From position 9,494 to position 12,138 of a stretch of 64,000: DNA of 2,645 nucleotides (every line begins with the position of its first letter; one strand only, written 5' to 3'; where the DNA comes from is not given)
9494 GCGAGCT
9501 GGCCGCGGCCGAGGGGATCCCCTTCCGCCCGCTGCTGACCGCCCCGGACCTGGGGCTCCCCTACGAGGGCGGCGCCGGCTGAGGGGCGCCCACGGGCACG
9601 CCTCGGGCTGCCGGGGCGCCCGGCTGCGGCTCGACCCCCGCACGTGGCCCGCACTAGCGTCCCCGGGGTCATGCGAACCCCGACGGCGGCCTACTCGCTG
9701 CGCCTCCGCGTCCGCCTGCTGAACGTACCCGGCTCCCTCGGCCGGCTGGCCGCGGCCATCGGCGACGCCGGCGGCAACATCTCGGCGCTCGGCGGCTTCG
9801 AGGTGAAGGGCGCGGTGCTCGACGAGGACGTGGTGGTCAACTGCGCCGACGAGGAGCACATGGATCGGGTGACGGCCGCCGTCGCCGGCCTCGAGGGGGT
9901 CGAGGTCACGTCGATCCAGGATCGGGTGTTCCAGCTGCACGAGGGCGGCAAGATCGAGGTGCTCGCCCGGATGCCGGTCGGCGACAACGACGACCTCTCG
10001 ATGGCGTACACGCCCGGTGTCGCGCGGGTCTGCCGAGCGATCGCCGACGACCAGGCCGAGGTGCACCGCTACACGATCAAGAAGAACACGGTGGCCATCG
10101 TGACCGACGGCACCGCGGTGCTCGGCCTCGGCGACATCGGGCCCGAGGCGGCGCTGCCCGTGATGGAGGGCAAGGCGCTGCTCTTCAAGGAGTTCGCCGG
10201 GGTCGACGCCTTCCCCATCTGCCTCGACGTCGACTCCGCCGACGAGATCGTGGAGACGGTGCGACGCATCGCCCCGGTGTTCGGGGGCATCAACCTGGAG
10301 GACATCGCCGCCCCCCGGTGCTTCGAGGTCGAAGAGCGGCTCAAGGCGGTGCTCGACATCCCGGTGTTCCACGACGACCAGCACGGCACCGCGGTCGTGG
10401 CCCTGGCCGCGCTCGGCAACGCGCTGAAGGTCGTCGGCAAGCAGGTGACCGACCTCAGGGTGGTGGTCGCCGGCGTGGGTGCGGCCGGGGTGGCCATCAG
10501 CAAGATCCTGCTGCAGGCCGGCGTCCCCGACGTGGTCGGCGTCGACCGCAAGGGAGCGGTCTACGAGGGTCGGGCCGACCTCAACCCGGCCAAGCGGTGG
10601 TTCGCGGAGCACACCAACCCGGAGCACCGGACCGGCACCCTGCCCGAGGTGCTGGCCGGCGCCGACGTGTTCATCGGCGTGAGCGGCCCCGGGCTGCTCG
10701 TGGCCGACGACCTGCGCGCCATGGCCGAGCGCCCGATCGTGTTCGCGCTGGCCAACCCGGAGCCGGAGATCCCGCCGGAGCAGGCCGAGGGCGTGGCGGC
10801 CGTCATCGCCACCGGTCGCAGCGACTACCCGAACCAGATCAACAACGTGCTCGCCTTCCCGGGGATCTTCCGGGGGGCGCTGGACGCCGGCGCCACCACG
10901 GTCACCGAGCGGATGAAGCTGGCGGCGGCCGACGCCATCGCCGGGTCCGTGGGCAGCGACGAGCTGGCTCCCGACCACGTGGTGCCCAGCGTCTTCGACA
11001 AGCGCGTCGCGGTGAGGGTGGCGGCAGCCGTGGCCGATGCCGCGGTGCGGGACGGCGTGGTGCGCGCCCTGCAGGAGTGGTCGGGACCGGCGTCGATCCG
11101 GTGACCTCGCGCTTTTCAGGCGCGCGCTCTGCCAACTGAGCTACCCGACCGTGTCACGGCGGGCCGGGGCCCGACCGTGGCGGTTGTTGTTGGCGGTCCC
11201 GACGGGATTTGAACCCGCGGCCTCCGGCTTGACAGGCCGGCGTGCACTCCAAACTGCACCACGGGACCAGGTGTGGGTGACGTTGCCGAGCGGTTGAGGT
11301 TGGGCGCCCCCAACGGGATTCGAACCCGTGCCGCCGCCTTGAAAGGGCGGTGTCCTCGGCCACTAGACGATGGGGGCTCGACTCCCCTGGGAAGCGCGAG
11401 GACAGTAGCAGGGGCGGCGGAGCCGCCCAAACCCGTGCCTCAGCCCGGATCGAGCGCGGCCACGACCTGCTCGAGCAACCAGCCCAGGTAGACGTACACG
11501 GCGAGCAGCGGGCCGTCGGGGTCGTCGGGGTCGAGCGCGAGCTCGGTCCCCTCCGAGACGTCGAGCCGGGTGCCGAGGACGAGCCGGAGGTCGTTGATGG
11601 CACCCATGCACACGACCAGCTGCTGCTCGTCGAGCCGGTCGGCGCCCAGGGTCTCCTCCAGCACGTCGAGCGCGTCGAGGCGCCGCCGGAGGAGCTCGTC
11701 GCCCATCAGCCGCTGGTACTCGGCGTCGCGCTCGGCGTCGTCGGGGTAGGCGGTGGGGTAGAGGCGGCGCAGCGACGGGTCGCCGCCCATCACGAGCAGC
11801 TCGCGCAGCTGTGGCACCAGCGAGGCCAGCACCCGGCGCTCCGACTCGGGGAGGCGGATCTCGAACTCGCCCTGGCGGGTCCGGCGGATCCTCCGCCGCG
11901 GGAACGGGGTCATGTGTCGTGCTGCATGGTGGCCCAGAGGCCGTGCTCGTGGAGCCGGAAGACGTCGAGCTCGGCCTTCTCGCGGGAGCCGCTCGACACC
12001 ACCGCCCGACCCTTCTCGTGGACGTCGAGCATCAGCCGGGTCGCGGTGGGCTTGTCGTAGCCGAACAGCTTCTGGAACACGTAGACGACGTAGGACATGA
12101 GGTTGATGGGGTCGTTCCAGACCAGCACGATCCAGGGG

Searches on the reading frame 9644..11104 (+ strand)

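Call 61: search_protein_families(library=pfam, proteins=[window:9644-11104:+], max_evalue=0.0001)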
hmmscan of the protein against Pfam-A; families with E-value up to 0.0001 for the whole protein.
window:9644-11104:+ (486 aa): 4 families
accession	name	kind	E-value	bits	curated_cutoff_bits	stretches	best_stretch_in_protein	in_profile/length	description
PF00390.24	malic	-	5.9e-33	114.7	23.1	1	102-234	2-182/182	Malic enzyme, N-terminal domain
PF03949.21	Malic_M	-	4.3e-28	98.8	23.5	1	248-467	3-257/258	Malic enzyme, NAD binding domain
PF13291.12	ACT_4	-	1.1e-05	26.5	27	0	15-87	3-76/80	ACT domain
PF01842.31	ACT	-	1.1e-05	25.5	27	1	21-83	3-64/66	ACT domain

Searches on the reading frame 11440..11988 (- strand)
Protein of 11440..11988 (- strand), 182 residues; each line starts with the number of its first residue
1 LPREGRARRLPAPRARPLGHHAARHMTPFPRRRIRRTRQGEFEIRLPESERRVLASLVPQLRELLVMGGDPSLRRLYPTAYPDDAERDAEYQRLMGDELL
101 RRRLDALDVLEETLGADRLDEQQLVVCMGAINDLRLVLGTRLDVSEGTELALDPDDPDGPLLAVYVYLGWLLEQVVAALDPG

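Call 38: search_protein_families(library=pfam, proteins=[window:11440-11988:-], max_evalue=0.001)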
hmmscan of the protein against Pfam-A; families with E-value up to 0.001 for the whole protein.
window:11440-11988:- (182 aa): 1 family
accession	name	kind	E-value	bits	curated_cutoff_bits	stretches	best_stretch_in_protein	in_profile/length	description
PF09438.16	DUF2017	-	6.8e-32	111.5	25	1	32-179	2-179/179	Domain of unknown function (DUF2017)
